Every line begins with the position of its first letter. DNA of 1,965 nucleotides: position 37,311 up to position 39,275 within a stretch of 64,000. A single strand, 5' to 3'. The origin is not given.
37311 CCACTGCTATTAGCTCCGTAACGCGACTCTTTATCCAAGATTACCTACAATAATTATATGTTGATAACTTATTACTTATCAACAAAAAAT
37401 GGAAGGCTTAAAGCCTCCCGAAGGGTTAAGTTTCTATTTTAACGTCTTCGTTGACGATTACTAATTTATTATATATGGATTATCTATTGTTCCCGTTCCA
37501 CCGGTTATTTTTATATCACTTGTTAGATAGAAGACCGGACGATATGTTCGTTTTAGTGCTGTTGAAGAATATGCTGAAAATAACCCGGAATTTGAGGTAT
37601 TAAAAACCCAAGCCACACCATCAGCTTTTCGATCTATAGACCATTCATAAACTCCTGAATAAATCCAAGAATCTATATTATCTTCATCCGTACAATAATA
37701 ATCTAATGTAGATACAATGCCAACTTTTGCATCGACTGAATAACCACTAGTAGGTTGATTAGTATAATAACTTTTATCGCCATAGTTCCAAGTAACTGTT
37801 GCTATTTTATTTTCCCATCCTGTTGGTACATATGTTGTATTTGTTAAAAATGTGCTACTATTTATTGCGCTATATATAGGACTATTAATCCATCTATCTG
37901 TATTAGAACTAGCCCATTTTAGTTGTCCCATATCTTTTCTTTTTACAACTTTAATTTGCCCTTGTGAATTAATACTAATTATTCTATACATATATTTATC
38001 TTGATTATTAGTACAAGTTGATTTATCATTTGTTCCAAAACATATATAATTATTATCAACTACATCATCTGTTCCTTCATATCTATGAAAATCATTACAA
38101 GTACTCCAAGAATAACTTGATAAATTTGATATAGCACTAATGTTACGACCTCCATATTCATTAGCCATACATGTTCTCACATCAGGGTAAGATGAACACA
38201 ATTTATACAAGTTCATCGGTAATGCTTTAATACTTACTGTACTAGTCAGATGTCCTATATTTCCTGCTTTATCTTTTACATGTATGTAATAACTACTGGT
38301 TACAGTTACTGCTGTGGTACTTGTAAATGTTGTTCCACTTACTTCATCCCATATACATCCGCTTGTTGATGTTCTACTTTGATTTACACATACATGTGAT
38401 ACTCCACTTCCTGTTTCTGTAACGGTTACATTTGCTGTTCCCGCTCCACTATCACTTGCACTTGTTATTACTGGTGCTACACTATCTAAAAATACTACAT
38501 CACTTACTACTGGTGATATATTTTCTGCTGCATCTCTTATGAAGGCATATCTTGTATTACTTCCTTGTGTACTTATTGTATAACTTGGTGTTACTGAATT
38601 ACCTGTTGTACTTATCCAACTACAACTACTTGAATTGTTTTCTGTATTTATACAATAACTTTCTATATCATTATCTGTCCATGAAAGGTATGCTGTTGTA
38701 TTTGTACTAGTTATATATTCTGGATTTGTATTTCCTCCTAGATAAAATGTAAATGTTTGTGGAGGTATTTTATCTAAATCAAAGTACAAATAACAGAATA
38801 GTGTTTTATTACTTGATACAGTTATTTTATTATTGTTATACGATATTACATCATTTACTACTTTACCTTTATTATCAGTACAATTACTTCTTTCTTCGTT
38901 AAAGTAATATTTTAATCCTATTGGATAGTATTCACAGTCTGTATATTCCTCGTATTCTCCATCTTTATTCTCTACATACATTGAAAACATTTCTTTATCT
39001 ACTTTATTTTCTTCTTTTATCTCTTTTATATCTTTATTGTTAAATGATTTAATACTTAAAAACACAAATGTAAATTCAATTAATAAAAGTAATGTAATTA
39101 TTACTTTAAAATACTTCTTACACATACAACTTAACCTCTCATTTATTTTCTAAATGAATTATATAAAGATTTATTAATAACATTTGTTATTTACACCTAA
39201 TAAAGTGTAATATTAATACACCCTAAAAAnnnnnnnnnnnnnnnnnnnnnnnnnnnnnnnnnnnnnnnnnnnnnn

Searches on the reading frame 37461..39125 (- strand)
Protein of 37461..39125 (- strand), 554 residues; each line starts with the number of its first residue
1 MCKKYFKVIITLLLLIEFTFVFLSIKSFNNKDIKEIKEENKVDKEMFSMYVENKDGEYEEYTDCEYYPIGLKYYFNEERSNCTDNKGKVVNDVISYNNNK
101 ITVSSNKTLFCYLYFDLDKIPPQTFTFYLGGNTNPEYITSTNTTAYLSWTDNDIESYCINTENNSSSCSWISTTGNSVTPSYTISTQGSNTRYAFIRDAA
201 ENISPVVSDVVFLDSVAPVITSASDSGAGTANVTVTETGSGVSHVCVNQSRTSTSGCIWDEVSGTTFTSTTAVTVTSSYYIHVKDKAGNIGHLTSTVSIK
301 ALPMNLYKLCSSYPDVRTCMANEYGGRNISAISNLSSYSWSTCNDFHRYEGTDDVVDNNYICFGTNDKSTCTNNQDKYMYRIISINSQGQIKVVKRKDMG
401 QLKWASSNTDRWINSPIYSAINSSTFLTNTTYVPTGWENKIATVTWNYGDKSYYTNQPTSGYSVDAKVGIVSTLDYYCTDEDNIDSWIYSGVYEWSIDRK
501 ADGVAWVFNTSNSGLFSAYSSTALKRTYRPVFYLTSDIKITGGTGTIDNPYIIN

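Call 7: search_protein_families(library=pfam, proteins=[window:37461-39125:-], max_evalue=0.01)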
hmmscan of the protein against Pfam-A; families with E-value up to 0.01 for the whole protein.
window:37461-39125:- (554 aa): 0 families

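Call 25: find_encoding_contigs(protein=window:37461-39125:-, flank=10000, max_places=6)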
Protein window:37461-39125:- (554 aa): 6 contigs read that carry it; 3 places shown.
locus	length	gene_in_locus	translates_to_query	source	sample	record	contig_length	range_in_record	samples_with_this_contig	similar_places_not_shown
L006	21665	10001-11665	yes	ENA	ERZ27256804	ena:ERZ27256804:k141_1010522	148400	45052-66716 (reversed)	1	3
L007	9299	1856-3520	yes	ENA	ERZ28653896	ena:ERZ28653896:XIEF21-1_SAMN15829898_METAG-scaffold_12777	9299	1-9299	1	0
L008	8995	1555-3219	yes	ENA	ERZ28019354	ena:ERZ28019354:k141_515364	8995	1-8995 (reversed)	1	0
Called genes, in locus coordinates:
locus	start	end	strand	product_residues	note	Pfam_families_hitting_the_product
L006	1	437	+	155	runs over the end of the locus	PF00436:SSB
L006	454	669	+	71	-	PF01084:Ribosomal_S18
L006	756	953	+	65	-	PF08279:HTH_11 (weak)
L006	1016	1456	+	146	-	PF01281:Ribosomal_L9_N, PF03948:Ribosomal_L9_C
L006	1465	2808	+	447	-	PF00772:DnaB, PF03796:DnaB_C, PF13481:AAA_25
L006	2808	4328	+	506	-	PF01476:LysM (weak), PF07501:G5 (weak), PF01551:Peptidase_M23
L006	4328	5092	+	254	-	PF00753:Lactamase_B, PF16661:Lactamase_B_6 (weak), PF23023:Anti-Pycsar_Apyc1, PF12706:Lactamase_B_2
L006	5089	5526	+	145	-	PF02590:SPOUT_MTase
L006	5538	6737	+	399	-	PF07690:MFS_1 (weak)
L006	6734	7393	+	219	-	PF03167:UDG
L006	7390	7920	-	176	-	PF04011:LemA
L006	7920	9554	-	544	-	PF01943:Polysacc_synt, PF03023:MurJ, PF01554:MatE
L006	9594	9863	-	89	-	PF12844:HTH_19, PF01381:HTH_3, PF13560:HTH_31 (weak)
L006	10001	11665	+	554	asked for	-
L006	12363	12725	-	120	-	PF09671:Spore_GerQ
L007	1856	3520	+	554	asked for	-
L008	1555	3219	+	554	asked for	-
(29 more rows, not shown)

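Call 32: find_homologous_proteins(query=window:37461-39125:-, max_evalue=0.001)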
Query window:37461-39125:- (554 aa): 420 proteins with E <= 0.001 among 8000 candidates; the best 120 are listed.
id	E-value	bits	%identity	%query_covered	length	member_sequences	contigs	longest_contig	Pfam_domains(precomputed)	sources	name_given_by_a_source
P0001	0.0e+0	1252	100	100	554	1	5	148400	-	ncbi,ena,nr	ncbi:MAG: hypothetical protein IJN13_02545 [Bacilli bacterium]|nr:hypothetical protein [Bacilli bact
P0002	2.0e-234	797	68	100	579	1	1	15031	-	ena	-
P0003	5.3e-233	793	67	100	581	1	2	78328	-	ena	-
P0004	1.1e-232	792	68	100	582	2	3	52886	-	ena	-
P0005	2.1e-229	781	65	100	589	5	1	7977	-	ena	-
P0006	9.6e-229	779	66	100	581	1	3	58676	-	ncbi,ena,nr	ncbi:MAG: hypothetical protein IJN13_00835 [Bacilli bacterium]|nr:hypothetical protein [Bacilli bact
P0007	4.8e-228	776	66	99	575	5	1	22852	-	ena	-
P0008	1.8e-227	774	67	99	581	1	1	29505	-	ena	-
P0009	1.8e-226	771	65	100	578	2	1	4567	-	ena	-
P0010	4.8e-224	763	65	99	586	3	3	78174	-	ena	-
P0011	2.5e-221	754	66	99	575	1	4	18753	-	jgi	-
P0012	4.2e-219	747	65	100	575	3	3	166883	-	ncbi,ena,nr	ncbi:MAG: hypothetical protein IJN13_04000 [Bacilli bacterium]|nr:hypothetical protein [Bacilli bact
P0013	5.1e-219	747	64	100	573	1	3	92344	-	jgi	-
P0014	8.5e-217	739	63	99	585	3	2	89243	-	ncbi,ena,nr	ncbi:MAG: hypothetical protein IJY87_04320 [Bacilli bacterium]|nr:hypothetical protein [Bacilli bact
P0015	1.1e-216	739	63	100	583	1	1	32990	-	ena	-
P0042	6.5e-65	238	32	100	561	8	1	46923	-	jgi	-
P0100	1.8e-46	177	40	38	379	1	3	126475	-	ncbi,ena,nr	ncbi:MAG: hypothetical protein IJN13_04630 [Bacilli bacterium]|nr:hypothetical protein [Bacilli bact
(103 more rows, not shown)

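Call 35: find_encoding_contigs(protein=P0042, flank=10000, max_places=2)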
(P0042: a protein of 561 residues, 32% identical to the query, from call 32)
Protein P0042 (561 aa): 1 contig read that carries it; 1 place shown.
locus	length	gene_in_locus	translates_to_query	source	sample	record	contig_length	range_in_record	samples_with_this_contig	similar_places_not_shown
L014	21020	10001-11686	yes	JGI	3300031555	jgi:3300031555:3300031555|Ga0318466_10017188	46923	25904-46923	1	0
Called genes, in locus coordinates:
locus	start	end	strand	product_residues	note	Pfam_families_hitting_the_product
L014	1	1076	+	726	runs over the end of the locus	PF01138:RNase_PH, PF03725:RNase_PH_C, PF03726:PNPase, PF01138:RNase_PH, PF03725:RNase_PH_C (weak), PF00575:S1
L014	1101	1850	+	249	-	PF01145:Band_7, PF13421:Band_7_1 (weak)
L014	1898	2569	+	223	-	PF00849:PseudoU_synth_2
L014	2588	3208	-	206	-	-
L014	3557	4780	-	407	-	PF02557:VanY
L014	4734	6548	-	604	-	PF00084:Sushi (faint), PF12662:cEGF (faint)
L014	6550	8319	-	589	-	-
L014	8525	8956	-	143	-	PF01381:HTH_3, PF12844:HTH_19, PF13443:HTH_26 (faint), PF13560:HTH_31 (weak), PF01381:HTH_3, PF12844:HTH_19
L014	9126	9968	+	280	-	-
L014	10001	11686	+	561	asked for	-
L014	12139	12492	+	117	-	-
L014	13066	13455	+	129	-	PF01624:MutS_I (faint)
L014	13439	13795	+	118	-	PF22296:bAvd (weak)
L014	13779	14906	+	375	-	PF00078:RVT_1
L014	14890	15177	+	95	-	-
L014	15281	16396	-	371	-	PF01467:CTP_transf_like (faint), PF05636:HIGH_NTase1, PF08218:Citrate_ly_lig (faint)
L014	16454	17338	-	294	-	PF17761:DUF1016_N, PF06250:YhcG_C, PF13588:HSDR_N_2 (weak)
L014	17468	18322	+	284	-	PF01745:IPT (weak), PF13238:AAA_18 (faint), PF01715:IPPT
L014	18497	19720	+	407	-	-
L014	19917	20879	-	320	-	PF04473:DUF553 (weak), PF01841:Transglut_core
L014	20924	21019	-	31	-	?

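Call 36: find_encoding_contigs(protein=P0006, flank=10000, max_places=2)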
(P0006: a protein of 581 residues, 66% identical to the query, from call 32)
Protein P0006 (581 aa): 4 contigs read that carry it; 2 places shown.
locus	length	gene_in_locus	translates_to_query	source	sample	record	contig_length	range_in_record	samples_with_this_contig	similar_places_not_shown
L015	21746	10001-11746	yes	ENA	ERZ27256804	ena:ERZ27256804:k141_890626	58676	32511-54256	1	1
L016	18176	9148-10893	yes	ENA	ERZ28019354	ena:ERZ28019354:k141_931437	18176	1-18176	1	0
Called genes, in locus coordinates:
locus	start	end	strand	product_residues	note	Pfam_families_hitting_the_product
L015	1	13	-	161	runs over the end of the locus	PF00383:dCMP_cyt_deam_1, PF14437:MafB19-deam (weak)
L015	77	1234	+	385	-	PF01522:Polysacc_deac_1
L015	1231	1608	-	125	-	-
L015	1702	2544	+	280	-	PF04383:KilA-N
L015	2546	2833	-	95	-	-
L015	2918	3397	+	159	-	PF02620:YceD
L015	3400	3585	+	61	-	PF01783:Ribosomal_L32p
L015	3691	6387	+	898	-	PF19077:Big_13 (faint)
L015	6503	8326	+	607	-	-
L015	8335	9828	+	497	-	-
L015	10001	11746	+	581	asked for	-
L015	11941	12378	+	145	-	PF02381:MraZ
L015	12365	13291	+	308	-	PF01795:Methyltransf_5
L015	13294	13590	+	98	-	-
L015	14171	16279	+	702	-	PF03717:PBP_dimer, PF00905:Transpeptidase, PF03793:PASTA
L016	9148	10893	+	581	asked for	-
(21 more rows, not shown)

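Call 39: find_homologous_proteins(query=L014:13779-14903:+, max_evalue=0.001)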
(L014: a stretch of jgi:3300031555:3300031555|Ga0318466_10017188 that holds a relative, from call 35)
Query L014:13779-14903:+ (375 aa): 3068 proteins with E <= 0.001 among 6983 candidates; the best 120 are listed.
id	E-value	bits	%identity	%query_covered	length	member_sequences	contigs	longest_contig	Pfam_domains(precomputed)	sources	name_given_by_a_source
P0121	5.1e-243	824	100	100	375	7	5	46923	PF00078.33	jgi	-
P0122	1.3e-216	737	89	100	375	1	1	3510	PF00078.33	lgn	-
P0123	1.8e-214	730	87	100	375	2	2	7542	PF00078.33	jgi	-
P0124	4.0e-201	686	82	99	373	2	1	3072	PF00078.33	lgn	-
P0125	2.1e-198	677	81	100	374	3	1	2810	PF00078.33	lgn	-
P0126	2.4e-198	677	81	100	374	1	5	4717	PF00078.33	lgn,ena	-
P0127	4.3e-198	676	82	100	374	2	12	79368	PF00078.33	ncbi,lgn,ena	-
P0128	6.0e-198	675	82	99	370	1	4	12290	PF00078.33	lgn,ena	-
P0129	6.2e-198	675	82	100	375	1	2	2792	PF00078.33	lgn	-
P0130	1.4e-197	674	80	100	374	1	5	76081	PF00078.33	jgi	-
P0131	8.1e-196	668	82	100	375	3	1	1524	PF00078.33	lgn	-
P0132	3.3e-195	666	81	100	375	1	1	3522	PF00078.33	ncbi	-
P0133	7.2e-194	662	82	98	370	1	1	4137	PF00078.33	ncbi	-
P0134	1.1e-191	655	81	98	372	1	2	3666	PF00078.33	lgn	-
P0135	1.9e-191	654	79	100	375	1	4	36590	PF00078.33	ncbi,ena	-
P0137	1.2e-188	645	79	100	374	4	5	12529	PF00078.33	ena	-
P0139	1.2e-183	628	76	100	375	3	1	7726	PF00078.33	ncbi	-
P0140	7.6e-175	599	73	99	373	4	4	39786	PF00078.33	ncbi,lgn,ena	-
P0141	3.0e-174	597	74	98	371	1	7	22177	PF00078.33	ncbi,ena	-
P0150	1.0e-155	536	68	98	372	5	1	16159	PF00078.33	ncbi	-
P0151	1.8e-152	526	76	87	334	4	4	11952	PF00078.33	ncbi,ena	-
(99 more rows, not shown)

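Call 40: list_cluster_members(proteins=[P0135, P0141, P0151, P0140, P0127, P0132, P0133, P0139, P0150])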
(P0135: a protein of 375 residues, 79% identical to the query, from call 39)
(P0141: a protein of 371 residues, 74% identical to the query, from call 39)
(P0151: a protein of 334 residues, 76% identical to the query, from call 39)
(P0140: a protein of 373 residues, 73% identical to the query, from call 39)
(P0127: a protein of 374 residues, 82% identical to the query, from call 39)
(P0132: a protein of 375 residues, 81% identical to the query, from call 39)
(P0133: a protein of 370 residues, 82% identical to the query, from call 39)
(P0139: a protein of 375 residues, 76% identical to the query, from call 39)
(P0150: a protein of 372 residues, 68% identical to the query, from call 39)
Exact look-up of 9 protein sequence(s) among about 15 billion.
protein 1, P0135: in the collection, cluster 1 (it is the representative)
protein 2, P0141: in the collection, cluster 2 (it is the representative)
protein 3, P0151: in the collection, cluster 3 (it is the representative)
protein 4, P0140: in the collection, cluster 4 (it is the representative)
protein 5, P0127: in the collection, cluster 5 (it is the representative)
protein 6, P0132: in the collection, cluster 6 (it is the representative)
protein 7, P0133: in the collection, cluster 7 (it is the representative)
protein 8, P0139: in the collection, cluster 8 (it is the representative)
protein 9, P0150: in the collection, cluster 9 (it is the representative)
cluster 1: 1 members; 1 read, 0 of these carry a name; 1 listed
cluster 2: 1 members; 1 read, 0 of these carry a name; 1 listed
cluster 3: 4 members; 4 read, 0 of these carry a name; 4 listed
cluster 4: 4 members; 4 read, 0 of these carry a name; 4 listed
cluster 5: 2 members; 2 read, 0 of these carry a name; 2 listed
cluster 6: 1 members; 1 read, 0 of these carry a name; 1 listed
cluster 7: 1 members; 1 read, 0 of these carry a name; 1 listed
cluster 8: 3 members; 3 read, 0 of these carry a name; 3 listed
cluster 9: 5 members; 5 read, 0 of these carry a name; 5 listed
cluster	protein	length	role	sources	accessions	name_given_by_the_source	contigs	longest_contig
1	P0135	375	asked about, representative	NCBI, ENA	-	-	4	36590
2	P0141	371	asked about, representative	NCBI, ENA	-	-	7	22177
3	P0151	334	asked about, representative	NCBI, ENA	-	-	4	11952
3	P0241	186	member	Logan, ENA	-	-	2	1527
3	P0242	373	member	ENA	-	-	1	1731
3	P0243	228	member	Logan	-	-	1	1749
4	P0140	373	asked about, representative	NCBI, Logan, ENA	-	-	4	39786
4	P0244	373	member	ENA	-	-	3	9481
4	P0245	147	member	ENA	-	-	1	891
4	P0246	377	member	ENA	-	-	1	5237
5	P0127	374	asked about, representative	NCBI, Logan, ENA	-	-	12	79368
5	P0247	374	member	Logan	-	-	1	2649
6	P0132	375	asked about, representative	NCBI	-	-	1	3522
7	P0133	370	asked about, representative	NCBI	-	-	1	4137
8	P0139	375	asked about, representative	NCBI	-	-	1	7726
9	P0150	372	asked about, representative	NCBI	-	-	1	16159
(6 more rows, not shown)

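Call 41: find_encoding_contigs(protein=P0141, flank=8000, max_places=4)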
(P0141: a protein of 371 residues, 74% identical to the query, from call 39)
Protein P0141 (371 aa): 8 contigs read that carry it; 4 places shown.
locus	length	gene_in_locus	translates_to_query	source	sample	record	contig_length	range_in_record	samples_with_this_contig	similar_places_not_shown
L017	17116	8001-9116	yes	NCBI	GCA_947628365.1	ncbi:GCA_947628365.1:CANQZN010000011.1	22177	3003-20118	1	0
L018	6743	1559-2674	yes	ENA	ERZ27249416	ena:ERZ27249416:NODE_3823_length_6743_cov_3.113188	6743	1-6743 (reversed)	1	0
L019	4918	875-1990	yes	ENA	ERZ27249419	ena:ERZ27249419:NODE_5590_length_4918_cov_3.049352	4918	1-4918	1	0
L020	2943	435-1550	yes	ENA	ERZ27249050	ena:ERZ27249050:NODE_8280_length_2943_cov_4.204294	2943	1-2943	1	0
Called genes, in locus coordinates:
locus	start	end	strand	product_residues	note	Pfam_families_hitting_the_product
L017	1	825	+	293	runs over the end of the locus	PF01479:S4, PF00849:PseudoU_synth_2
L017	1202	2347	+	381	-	PF01694:Rhomboid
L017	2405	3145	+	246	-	PF01551:Peptidase_M23, PF01471:PG_binding_1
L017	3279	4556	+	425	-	-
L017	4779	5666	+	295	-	PF12784:PDDEXK_2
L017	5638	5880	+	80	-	-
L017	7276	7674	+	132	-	-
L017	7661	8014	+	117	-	-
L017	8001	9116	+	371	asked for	PF00078:RVT_1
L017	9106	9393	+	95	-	-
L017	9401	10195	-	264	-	PF04018:VCA0040-like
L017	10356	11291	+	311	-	PF13180:PDZ_2, PF05580:Peptidase_S55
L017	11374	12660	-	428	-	PF00437:T2SSE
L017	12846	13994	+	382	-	PF01512:Complex1_51K (weak), PF13183:Fer4_8 (faint), PF00037:Fer4 (faint), PF12797:Fer4_2 (faint), PF12798:Fer4_3 (faint), PF12838:Fer4_7 (weak), PF13187:Fer4_9 (weak), PF14697:Fer4_21 (weak), +2 more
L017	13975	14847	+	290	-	PF03116:NQR2_RnfD_RnfE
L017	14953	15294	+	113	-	PF01245:Ribosomal_L19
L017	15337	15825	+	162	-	PF10502:Peptidase_S26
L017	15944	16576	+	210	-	PF14014:DUF4230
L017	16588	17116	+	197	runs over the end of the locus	PF14014:DUF4230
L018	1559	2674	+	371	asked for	PF00078:RVT_1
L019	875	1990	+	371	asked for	PF00078:RVT_1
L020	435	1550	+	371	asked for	PF00078:RVT_1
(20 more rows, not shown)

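Call 42: find_encoding_contigs(protein=P0135, flank=8000, max_places=4)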
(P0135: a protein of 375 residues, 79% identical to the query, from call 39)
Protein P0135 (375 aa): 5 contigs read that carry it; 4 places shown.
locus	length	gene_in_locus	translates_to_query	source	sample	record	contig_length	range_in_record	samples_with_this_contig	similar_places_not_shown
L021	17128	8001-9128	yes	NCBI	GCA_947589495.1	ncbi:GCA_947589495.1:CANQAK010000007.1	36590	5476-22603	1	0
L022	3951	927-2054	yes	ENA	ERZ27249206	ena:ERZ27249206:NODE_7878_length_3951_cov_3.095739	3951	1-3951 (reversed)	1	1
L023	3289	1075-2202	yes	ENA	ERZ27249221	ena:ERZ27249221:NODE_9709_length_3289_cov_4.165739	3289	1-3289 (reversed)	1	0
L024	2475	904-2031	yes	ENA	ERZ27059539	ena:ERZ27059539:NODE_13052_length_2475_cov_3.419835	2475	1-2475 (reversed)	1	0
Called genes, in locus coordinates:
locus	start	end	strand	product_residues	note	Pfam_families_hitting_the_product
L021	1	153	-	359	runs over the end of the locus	PF02557:VanY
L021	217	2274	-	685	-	-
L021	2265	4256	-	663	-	-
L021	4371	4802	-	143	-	PF01047:MarR (faint), PF01381:HTH_3, PF12844:HTH_19, PF13412:HTH_24 (faint), PF13443:HTH_26 (faint), PF13560:HTH_31, PF01381:HTH_3, PF12844:HTH_19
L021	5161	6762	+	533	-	PF23608:Ig_ILCR1 (faint)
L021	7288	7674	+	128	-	-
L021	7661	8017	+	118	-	-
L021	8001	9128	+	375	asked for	PF00078:RVT_1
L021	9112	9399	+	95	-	-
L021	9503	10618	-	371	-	PF01467:CTP_transf_like, PF05636:HIGH_NTase1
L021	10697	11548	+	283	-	PF01745:IPT (weak), PF01715:IPPT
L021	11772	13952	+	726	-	-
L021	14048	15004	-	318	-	PF04473:DUF553 (weak), PF01841:Transglut_core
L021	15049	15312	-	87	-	PF01649:Ribosomal_S20p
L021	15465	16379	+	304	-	PF07454:SpoIIP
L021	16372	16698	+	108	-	-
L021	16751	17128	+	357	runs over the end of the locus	PF00294:PfkB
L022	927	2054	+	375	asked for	PF00078:RVT_1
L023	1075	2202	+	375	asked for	PF00078:RVT_1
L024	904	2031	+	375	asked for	PF00078:RVT_1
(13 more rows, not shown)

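Call 43: find_encoding_contigs(protein=P0100, flank=10000, max_places=2)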
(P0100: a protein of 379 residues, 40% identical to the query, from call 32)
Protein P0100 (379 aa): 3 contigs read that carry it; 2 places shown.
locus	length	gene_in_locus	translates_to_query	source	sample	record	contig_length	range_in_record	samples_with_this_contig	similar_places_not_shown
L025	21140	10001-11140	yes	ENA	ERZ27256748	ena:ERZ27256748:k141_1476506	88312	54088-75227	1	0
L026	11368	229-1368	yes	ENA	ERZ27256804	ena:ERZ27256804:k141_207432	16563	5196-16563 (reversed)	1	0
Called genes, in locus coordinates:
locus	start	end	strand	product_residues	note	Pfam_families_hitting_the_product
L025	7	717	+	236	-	-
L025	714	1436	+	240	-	-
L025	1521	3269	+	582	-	PF01807:Zn_ribbon_DnaG, PF10410:DnaB_bind (faint), PF08275:DNAG_N, PF01751:Toprim, PF13662:Toprim_4, PF13155:Toprim_2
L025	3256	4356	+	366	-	PF03979:Sigma70_r1_1, PF00140:Sigma70_r1_2, PF04542:Sigma70_r2, PF04539:Sigma70_r3, PF04545:Sigma70_r4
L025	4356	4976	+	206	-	PF05175:MTS, PF06325:PrmA (weak), PF12847:Methyltransf_18, PF13489:Methyltransf_23 (weak), PF13847:Methyltransf_31, PF04816:TrmK, PF08242:Methyltransf_12 (weak), PF13649:Methyltransf_25, +1 more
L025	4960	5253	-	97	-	-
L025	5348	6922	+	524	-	PF00482:T2SSF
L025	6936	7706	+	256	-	PF06750:A24_N_bact, PF01478:Peptidase_A24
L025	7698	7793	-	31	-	-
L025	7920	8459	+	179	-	-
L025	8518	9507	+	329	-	-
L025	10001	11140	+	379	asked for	-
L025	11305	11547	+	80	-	PF06135:IreB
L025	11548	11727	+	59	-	PF03652:RuvX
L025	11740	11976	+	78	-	PF03652:RuvX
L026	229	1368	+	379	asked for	-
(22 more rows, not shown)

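Call 60: find_homologous_proteins(query=L014:15281-16393:-, max_evalue=1e-20)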
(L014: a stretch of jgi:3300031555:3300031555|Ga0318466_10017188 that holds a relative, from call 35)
Query L014:15281-16393:- (370 aa): 7939 proteins with E <= 1e-20 among 8000 candidates; the best 120 are listed.
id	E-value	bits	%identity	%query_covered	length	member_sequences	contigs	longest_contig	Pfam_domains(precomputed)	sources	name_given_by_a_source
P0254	1.2e-235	799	99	100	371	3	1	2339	PF08218.18,PF05636.18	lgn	-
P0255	5.6e-220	748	93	100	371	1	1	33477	PF08218.18,PF01467.33,PF05636.18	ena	-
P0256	1.7e-211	720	90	100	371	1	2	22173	PF01467.33,PF05636.18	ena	-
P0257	1.3e-209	714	88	100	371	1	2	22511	PF08218.18,PF01467.33,PF05636.18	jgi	-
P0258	1.1e-208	711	89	100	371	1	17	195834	PF01467.33,PF05636.18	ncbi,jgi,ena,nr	ncbi:MAG: nucleotidyltransferase [Firmicutes bacterium]|nr:nucleotidyltransferase [Bacillota bacteri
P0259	3.3e-207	706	88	100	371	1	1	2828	PF08218.18,PF01467.33,PF05636.18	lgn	-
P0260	6.3e-205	698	85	100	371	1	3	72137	PF01467.33,PF05636.18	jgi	-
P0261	9.7e-202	688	84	100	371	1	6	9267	PF01467.33,PF05636.18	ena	-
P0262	1.7e-201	687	85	100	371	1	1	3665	PF08218.18,PF01467.33,PF05636.18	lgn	-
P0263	8.6e-199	678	85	100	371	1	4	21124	PF08218.18,PF01467.33,PF05636.18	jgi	-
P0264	1.4e-196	671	81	100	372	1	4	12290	PF01467.33,PF05636.18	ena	-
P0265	3.8e-195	666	83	100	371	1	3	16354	PF08218.18,PF01467.33,PF05636.18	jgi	-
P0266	5.6e-194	662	81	99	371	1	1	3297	PF08218.18,PF01467.33,PF05636.18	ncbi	-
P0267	6.9e-194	662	83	100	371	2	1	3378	PF05636.18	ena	-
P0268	1.5e-193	661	84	100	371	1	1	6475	PF01467.33,PF05636.18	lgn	-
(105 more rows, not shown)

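Call 62: find_encoding_contigs(protein=P0261, flank=10000, max_places=6)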
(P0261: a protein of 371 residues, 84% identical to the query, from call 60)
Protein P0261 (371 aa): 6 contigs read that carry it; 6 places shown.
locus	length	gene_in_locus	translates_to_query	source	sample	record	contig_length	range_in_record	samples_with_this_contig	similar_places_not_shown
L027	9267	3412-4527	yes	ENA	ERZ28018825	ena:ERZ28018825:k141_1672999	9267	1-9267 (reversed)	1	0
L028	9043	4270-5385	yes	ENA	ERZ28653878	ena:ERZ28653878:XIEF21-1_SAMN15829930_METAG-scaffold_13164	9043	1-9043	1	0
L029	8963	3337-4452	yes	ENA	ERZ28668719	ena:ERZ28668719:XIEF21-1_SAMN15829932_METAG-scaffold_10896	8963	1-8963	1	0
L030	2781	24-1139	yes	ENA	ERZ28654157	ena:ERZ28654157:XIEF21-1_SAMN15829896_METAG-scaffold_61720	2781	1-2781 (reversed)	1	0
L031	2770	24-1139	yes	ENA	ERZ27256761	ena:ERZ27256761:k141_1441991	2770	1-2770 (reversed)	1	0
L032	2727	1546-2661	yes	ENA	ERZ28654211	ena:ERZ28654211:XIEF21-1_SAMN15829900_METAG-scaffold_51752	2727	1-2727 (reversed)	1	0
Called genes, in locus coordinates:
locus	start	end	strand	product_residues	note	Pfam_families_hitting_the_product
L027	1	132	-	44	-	?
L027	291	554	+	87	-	PF01649:Ribosomal_S20p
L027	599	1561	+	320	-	PF01841:Transglut_core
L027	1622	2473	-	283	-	PF00004:AAA (faint), PF01745:IPT (weak), PF01715:IPPT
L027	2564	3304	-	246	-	-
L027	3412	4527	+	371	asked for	PF01467:CTP_transf_like (weak), PF05636:HIGH_NTase1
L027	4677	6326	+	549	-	-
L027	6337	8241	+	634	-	-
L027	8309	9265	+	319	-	?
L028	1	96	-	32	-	?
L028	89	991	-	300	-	PF07454:SpoIIP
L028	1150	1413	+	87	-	PF01649:Ribosomal_S20p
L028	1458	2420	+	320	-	PF01841:Transglut_core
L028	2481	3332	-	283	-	PF00004:AAA (faint), PF01745:IPT (weak), PF01715:IPPT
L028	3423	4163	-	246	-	-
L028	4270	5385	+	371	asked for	PF01467:CTP_transf_like (weak), PF05636:HIGH_NTase1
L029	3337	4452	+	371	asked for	PF01467:CTP_transf_like (weak), PF05636:HIGH_NTase1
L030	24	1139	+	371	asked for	PF01467:CTP_transf_like (weak), PF05636:HIGH_NTase1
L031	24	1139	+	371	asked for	PF01467:CTP_transf_like (weak), PF05636:HIGH_NTase1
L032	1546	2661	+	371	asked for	PF01467:CTP_transf_like (weak), PF05636:HIGH_NTase1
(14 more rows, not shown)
